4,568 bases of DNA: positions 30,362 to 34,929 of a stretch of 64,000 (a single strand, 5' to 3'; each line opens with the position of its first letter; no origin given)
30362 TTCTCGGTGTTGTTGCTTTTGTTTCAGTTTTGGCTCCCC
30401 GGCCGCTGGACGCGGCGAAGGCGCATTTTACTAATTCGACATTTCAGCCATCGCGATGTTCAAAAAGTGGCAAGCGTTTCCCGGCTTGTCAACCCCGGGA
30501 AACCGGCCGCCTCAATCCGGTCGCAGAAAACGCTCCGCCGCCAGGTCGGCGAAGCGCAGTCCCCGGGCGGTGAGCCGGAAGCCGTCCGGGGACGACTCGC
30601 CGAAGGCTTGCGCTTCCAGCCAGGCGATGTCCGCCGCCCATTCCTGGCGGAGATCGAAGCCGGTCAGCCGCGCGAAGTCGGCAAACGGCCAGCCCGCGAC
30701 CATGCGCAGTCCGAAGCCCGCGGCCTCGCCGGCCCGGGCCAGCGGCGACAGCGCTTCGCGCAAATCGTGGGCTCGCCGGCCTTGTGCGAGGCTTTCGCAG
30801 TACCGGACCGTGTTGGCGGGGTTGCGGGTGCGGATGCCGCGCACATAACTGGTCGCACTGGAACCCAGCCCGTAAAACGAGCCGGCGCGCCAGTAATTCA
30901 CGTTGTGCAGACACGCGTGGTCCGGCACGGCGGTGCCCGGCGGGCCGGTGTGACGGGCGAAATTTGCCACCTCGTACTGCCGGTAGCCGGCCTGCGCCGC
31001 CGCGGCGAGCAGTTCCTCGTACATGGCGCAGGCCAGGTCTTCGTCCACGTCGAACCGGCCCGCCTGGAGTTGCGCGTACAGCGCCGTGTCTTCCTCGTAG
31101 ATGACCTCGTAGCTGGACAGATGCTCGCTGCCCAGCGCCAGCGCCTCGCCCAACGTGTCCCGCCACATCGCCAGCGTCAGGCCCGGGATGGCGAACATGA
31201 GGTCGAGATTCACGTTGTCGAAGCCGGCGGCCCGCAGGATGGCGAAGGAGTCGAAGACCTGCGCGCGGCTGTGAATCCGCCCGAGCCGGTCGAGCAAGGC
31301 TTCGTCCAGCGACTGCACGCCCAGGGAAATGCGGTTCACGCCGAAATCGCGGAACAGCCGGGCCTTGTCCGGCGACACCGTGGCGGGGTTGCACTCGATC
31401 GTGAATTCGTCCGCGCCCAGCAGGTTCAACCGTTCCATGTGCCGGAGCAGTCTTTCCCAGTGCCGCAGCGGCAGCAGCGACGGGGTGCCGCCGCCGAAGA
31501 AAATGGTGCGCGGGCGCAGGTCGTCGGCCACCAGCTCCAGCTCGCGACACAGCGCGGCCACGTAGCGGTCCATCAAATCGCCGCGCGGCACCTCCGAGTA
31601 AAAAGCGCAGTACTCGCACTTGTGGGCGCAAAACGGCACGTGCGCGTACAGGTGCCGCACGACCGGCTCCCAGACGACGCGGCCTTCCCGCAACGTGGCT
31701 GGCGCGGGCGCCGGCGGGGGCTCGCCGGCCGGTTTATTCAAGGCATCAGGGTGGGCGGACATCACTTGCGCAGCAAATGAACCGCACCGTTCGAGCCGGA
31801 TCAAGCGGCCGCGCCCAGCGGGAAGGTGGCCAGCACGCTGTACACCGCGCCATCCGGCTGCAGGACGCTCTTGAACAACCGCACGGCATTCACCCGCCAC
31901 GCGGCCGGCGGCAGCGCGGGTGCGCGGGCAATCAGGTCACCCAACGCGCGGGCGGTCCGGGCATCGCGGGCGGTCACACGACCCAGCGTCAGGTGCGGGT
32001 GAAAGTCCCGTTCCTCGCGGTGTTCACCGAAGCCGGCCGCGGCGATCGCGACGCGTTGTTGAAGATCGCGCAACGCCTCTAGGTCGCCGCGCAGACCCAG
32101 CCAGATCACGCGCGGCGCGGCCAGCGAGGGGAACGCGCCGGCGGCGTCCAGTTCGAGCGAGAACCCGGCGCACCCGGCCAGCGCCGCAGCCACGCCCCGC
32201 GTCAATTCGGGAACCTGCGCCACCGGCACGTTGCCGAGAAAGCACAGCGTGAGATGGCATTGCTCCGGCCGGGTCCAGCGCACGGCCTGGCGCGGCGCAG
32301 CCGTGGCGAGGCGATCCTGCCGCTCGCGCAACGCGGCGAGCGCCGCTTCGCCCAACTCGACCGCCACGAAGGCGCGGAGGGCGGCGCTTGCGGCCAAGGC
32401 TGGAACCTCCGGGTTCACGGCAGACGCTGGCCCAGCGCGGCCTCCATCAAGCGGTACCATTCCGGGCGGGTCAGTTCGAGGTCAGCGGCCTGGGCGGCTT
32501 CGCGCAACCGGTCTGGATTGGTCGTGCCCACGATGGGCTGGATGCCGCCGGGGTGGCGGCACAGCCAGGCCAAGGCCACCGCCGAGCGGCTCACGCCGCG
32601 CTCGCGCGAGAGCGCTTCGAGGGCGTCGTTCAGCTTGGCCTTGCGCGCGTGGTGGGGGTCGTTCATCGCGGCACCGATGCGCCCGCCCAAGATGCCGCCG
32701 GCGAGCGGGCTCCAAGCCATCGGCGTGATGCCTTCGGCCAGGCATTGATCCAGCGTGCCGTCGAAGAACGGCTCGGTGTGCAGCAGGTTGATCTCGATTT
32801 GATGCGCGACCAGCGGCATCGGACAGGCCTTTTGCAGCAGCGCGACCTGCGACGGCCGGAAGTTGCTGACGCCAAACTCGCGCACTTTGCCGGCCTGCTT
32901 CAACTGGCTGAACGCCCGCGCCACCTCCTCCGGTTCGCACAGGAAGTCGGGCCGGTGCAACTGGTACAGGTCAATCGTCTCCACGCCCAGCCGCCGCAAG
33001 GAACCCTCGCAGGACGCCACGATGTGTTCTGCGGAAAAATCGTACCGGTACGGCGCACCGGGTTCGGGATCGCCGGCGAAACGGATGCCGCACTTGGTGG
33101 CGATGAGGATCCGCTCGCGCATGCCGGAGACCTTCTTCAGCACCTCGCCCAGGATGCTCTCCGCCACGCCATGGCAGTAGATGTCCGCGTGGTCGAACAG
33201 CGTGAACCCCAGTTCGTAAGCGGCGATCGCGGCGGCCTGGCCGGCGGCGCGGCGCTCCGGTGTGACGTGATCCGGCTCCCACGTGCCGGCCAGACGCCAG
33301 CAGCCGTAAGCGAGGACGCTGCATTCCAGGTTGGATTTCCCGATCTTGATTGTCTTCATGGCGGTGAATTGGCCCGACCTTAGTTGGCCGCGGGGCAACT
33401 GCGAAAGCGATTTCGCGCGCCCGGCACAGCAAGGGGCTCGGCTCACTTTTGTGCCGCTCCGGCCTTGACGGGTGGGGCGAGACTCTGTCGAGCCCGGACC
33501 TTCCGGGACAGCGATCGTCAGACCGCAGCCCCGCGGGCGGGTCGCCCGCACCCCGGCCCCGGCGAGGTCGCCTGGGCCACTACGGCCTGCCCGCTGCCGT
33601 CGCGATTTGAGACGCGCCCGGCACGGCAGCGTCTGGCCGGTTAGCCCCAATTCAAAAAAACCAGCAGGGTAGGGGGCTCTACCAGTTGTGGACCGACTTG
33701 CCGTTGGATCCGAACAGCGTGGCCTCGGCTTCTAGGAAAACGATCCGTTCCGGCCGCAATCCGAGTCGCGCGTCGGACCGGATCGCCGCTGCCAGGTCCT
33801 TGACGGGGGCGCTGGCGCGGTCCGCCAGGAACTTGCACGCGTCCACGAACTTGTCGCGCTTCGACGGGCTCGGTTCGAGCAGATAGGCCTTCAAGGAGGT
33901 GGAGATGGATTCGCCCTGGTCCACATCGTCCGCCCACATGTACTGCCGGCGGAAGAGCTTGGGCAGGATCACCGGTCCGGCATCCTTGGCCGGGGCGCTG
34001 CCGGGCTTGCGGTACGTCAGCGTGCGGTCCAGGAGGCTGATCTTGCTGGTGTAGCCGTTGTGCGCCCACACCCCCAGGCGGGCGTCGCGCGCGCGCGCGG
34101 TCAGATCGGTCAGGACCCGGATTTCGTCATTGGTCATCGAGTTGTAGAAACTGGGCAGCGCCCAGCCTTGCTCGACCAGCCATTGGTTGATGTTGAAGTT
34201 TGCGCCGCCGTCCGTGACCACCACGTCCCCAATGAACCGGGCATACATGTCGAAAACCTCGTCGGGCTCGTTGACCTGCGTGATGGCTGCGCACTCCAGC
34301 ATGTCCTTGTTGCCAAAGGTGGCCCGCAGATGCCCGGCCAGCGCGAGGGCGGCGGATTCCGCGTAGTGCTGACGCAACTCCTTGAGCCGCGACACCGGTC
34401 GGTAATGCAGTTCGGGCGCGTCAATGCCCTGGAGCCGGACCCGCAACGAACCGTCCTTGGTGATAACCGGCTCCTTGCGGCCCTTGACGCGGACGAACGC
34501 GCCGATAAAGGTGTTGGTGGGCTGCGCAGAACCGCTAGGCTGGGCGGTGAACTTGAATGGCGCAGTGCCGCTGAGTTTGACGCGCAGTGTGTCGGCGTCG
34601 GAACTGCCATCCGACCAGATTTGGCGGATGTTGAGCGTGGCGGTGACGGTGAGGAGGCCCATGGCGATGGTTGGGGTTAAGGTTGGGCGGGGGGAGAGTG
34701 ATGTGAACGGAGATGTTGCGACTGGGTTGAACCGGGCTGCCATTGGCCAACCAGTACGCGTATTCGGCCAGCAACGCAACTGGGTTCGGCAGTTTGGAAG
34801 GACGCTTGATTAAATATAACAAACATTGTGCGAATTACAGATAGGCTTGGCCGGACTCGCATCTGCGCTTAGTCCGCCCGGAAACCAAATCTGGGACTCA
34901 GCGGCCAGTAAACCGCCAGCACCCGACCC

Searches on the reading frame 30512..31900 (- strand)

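Call 22: search_protein_families(library=pfam, proteins=[window:30512-31900:-], max_evalue=0.001)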
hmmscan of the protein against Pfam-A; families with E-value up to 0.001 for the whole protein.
window:30512-31900:- (462 aa): 2 families
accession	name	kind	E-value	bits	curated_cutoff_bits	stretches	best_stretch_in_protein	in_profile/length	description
PF04055.27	Radical_SAM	-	1.1e-27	97.6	29.5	1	87-250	3-163/166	Radical SAM superfamily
PF06969.22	HemN_C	-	4.2e-08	33.6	24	1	384-450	1-67/67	HemN C-terminal domain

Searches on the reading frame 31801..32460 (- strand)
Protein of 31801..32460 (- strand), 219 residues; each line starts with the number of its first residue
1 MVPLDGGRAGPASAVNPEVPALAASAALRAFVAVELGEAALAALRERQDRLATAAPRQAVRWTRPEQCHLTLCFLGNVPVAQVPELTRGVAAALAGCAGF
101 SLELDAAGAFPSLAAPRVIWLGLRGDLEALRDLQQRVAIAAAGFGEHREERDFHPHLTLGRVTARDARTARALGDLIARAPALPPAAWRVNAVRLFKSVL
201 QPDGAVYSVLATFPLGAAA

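Call 22: search_protein_families(library=pfam, proteins=[window:31801-32460:-], max_evalue=0.001)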
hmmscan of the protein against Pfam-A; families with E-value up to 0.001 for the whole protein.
window:31801-32460:- (219 aa): 2 families
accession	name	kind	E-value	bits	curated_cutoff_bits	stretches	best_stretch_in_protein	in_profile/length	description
PF02834.22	LigT_PEase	-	1.1e-27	96.5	23.3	2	40-120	7-87/87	LigT like Phosphoesterase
PF13563.12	2_5_RNA_ligase2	-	3e-18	66.7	27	1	64-197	22-147/152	2'-5' RNA ligase superfamily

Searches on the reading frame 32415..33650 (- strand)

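Call 22: search_protein_families(library=pfam, proteins=[window:32415-33650:-], max_evalue=0.001)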
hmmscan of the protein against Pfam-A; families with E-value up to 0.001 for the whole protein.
window:32415-33650:- (411 aa): 1 family
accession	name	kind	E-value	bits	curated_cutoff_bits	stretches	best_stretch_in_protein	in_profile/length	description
PF00248.27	Aldo_ket_red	-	7.1e-62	209.5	24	1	113-403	2-288/291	Aldo/keto reductase family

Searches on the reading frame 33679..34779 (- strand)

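Call 22: search_protein_families(library=pfam, proteins=[window:33679-34779:-], max_evalue=0.001)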
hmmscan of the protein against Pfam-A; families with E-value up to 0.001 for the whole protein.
window:33679-34779:- (366 aa): 1 family
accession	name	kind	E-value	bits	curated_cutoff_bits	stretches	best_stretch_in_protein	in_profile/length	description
PF00565.23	SNase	-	6.1e-11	43.2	21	1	113-239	1-106/107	Staphylococcal nuclease homologue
